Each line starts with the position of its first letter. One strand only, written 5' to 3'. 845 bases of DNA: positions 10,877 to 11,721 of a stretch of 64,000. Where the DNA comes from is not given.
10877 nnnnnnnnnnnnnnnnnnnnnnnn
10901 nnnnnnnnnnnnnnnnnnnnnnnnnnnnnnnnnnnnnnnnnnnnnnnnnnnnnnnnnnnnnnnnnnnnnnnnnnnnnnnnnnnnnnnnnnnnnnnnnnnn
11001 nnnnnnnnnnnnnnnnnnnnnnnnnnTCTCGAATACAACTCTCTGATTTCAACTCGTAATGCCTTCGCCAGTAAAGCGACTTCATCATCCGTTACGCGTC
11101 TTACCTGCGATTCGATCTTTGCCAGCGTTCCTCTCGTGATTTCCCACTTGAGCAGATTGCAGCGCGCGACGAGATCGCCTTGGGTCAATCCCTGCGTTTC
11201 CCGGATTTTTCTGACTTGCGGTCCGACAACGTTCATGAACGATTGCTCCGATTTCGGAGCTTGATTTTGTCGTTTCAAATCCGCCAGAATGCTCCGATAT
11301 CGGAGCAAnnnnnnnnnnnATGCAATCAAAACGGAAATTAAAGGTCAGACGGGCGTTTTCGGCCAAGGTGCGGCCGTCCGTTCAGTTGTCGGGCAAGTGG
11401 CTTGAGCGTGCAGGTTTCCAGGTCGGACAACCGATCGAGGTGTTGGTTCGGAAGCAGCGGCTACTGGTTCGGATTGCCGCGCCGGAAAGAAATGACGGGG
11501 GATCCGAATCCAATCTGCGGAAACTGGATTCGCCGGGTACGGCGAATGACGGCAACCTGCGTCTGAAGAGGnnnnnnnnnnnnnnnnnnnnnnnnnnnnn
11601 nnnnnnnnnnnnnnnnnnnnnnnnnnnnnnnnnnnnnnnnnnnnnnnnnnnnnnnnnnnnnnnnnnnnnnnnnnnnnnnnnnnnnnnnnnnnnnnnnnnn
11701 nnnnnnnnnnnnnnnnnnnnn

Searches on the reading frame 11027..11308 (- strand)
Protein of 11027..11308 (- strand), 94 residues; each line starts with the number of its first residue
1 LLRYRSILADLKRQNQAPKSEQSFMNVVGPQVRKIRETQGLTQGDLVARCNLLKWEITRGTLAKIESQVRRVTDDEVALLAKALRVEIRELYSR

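Call 29: search_protein_families(library=pfam, proteins=[window:11027-11308:-], max_evalue=0.01)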
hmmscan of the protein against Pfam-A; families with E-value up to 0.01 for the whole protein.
window:11027-11308:- (94 aa): 3 families
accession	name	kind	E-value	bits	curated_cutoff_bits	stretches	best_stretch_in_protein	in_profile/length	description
PF01381.28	HTH_3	-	2.3e-08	34.4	23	1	32-91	1-55/55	Helix-turn-helix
PF13560.12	HTH_31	-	6.3e-07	30.1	27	1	29-87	3-57/64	Helix-turn-helix domain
PF13443.12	HTH_26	-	0.0034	18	22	1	34-93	4-59/63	Cro/C1-type HTH DNA-binding domain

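Call 65: search_protein_families(library=phrogs, proteins=[window:11027-11308:-], max_evalue=0.01)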
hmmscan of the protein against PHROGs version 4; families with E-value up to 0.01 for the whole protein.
window:11027-11308:- (94 aa): 8 families
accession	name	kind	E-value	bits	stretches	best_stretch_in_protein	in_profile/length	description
phrog_3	-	transcription regulation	3.8e-07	31.2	1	18-92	79-146/430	transcriptional repressor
phrog_8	-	transcription regulation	2.5e-05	24.9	1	33-92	165-216/346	transcriptional regulator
phrog_5823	-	transcription regulation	0.00011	22.4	1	28-93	7-68/404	transcriptional regulator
phrog_4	-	transcription regulation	0.00064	19.8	1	21-92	132-192/400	transcriptional repressor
phrog_2967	-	transcription regulation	0.003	18.1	1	24-87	7-65/225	transcriptional regulator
phrog_2439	-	transcription regulation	0.0035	17.3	1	25-92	5-67/367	transcriptional regulator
phrog_2328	-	transcription regulation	0.0058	17.4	1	28-89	16-72/128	transcriptional repressor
phrog_7241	-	transcription regulation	0.0061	17.6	1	32-91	66-120/122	transcriptional regulator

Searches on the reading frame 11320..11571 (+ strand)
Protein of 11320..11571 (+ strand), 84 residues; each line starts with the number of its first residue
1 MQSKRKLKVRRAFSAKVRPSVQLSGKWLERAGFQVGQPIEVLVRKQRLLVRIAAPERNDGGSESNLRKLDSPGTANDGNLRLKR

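Call 29: search_protein_families(library=pfam, proteins=[window:11320-11571:+], max_evalue=0.01)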
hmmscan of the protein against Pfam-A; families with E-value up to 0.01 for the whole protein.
window:11320-11571:+ (84 aa): 1 family
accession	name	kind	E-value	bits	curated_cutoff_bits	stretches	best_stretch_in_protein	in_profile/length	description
PF08845.15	SymE_toxin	-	1.8e-11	44.3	29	1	16-51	18-53/54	Toxin SymE, type I toxin-antitoxin system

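Call 65: search_protein_families(library=phrogs, proteins=[window:11320-11571:+], max_evalue=0.01)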
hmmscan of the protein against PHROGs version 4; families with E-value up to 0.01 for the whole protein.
window:11320-11571:+ (84 aa): 2 families
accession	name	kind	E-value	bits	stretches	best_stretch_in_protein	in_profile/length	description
phrog_20906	-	unknown function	4.9e-05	24.2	1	16-50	24-58/61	-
phrog_32044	-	unknown function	0.0011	20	1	18-52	31-65/118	-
